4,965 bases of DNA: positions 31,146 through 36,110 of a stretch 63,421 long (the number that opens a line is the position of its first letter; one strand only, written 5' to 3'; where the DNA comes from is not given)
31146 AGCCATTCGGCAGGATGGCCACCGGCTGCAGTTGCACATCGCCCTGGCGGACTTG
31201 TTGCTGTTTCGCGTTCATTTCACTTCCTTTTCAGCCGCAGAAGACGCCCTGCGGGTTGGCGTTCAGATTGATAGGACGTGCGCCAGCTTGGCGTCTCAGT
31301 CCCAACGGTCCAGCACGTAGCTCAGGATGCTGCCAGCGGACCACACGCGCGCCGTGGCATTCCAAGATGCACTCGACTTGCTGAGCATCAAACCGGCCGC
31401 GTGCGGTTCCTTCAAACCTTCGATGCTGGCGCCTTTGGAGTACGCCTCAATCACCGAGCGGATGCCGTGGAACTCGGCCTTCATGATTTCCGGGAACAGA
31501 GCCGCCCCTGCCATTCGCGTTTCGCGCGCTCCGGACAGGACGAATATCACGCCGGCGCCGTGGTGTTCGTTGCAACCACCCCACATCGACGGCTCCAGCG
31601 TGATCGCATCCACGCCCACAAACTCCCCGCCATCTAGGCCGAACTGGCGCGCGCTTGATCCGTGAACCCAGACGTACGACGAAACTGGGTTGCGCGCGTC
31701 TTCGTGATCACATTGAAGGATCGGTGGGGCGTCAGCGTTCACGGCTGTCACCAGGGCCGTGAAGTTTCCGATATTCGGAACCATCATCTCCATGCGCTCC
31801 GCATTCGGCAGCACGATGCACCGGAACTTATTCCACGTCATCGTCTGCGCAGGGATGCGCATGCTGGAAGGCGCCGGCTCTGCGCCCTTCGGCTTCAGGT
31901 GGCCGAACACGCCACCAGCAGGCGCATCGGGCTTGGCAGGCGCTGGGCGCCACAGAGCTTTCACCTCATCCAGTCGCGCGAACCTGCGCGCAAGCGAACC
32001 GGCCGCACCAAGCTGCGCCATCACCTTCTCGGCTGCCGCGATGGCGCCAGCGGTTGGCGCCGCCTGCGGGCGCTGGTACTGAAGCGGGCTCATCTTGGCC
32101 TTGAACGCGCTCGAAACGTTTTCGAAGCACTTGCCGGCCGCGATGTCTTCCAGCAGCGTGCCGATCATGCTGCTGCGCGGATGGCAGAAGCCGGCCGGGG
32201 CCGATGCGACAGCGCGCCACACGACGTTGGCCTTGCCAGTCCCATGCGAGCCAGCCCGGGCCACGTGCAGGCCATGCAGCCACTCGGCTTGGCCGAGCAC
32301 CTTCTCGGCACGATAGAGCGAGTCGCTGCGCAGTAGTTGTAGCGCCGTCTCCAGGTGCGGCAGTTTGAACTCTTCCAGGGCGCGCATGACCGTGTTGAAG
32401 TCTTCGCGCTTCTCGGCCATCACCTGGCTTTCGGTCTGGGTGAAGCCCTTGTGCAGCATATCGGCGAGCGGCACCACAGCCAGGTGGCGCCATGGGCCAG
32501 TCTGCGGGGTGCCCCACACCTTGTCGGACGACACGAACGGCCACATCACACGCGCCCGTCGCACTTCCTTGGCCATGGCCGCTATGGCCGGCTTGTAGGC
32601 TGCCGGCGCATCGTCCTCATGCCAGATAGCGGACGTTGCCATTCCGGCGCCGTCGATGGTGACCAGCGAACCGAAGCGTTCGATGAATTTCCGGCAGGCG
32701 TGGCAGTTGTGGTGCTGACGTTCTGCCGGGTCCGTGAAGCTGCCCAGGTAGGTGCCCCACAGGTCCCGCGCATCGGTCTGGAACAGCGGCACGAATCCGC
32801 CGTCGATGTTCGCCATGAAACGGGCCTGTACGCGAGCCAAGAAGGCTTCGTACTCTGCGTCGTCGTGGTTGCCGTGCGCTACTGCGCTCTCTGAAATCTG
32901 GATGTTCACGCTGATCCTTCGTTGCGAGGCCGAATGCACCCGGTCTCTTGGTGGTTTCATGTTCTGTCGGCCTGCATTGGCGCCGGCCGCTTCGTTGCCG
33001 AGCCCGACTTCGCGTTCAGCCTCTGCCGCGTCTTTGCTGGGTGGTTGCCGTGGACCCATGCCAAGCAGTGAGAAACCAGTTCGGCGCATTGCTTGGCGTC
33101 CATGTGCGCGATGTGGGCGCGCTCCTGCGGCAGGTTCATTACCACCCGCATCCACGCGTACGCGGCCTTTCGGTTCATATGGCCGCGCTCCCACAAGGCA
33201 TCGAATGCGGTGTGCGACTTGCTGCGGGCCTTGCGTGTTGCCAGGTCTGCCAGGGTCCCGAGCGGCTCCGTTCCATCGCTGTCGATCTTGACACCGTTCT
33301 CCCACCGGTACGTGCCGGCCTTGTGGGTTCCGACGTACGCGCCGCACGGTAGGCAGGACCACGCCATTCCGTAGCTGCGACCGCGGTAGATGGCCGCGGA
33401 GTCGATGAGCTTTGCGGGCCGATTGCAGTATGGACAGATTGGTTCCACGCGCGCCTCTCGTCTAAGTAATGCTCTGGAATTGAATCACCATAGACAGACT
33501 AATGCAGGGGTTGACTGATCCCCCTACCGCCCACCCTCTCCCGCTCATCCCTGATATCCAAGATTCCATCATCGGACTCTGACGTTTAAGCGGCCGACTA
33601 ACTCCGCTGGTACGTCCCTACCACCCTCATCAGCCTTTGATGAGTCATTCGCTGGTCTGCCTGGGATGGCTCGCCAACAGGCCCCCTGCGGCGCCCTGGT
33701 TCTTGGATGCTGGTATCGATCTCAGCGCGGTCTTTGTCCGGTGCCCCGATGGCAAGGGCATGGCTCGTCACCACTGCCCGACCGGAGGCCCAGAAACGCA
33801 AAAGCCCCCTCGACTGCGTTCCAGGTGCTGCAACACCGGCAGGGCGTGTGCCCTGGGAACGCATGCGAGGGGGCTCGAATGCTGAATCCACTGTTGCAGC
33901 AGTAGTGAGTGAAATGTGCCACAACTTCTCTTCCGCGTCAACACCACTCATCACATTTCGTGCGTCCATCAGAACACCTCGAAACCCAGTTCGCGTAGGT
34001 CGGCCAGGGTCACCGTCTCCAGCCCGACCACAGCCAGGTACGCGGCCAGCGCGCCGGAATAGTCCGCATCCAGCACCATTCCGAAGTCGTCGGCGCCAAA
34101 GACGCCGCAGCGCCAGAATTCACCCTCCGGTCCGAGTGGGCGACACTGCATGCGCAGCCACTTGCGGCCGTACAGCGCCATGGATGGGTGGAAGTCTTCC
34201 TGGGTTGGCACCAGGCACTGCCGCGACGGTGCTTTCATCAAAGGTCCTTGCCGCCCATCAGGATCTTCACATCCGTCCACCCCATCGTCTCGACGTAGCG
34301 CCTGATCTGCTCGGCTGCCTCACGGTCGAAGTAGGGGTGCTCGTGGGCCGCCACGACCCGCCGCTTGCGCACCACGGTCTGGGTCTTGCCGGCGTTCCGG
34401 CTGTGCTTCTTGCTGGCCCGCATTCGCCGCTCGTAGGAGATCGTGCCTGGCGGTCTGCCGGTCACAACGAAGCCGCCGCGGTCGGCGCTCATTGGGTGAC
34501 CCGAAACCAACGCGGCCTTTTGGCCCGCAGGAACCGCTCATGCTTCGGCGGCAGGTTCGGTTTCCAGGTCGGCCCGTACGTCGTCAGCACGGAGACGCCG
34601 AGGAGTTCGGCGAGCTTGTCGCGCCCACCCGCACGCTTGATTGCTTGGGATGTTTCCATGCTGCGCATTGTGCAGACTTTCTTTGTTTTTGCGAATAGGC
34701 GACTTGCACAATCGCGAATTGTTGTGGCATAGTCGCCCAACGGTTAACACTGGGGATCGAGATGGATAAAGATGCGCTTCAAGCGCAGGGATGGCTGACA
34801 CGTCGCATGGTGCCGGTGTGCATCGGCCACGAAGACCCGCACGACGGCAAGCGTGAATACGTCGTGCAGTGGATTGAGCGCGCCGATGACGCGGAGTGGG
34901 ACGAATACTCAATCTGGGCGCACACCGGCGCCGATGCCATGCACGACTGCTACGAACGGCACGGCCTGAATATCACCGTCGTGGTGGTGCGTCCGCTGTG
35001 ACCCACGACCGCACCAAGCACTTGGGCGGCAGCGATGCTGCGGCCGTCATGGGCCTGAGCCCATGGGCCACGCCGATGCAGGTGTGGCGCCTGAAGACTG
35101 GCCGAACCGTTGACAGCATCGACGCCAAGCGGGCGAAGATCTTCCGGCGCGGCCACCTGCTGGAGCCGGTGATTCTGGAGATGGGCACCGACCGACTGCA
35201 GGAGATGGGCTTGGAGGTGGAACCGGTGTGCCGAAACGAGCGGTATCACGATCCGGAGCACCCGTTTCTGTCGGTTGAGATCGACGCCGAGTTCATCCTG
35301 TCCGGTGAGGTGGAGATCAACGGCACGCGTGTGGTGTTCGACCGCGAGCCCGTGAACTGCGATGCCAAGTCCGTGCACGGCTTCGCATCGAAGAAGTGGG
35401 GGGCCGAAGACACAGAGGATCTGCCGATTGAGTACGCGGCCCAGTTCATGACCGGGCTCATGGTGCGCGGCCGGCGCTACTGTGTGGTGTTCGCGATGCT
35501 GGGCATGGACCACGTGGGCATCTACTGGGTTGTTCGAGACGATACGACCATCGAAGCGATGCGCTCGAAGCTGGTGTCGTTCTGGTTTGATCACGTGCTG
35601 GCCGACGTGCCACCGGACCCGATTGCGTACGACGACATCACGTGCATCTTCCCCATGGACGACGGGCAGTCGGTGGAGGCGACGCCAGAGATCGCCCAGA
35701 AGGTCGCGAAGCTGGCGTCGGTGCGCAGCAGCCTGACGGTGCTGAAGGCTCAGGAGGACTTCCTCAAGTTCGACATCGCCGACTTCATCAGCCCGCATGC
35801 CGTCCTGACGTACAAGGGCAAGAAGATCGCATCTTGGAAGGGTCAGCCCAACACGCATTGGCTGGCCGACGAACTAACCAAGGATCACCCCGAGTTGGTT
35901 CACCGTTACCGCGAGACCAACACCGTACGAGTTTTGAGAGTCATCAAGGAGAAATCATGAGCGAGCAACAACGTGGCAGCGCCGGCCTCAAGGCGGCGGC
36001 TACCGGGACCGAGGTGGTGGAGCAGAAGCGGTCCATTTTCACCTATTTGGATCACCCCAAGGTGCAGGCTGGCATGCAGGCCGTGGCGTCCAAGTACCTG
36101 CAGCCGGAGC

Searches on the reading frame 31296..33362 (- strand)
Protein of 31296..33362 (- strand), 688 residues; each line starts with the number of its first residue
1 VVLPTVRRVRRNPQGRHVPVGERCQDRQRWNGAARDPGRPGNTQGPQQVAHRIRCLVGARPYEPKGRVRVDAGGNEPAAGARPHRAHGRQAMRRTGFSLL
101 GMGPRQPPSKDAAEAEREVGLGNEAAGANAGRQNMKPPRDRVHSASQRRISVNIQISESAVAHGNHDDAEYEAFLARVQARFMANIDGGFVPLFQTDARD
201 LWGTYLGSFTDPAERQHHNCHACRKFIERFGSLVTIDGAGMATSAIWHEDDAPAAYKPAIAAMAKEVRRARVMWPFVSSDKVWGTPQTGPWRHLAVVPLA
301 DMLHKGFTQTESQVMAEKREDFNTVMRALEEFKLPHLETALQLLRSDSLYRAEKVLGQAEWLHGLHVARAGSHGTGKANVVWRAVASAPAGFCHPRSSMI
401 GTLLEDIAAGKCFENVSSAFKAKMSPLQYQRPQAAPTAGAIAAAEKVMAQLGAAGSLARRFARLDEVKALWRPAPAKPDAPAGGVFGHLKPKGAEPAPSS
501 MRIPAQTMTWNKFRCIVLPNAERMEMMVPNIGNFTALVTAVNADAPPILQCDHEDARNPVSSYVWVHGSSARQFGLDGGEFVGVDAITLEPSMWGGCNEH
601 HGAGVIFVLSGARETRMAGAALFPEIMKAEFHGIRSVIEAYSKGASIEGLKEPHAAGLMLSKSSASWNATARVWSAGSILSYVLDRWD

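Call 11: search_protein_families(library=phrogs, proteins=[window:31296-33362:-], max_evalue=0.001)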
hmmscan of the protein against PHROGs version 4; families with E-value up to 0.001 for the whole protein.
window:31296-33362:- (688 aa): 4 families
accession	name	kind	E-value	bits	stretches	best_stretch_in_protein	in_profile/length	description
phrog_1735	-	unknown function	1.1e-106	359.3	2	169-564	2-404/673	-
phrog_23228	-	unknown function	1.4e-13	51.4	1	396-551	39-194/472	-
phrog_21434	-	unknown function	3.4e-07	31.6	1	171-247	4-83/93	-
phrog_25920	-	unknown function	9.9e-07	30.2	1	170-272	3-108/173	-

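Call 12: search_protein_families(library=pfam, proteins=[window:31296-33362:-], max_evalue=0.001)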
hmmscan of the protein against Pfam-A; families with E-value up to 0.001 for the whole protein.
window:31296-33362:- (688 aa): 0 families

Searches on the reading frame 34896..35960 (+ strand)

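Call 56: search_protein_families(library=ncbifam, proteins=[window:34896-35960:+], max_evalue=0.01)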
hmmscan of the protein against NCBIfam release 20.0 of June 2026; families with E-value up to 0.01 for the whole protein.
window:34896-35960:+ (354 aa): 1 family
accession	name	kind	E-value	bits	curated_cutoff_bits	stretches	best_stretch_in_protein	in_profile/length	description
TIGR03033.1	phage_rel_nuc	subfamily_domain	3.3e-14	53.2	68.05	1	39-200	13-149/153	lambda-exonuclease family protein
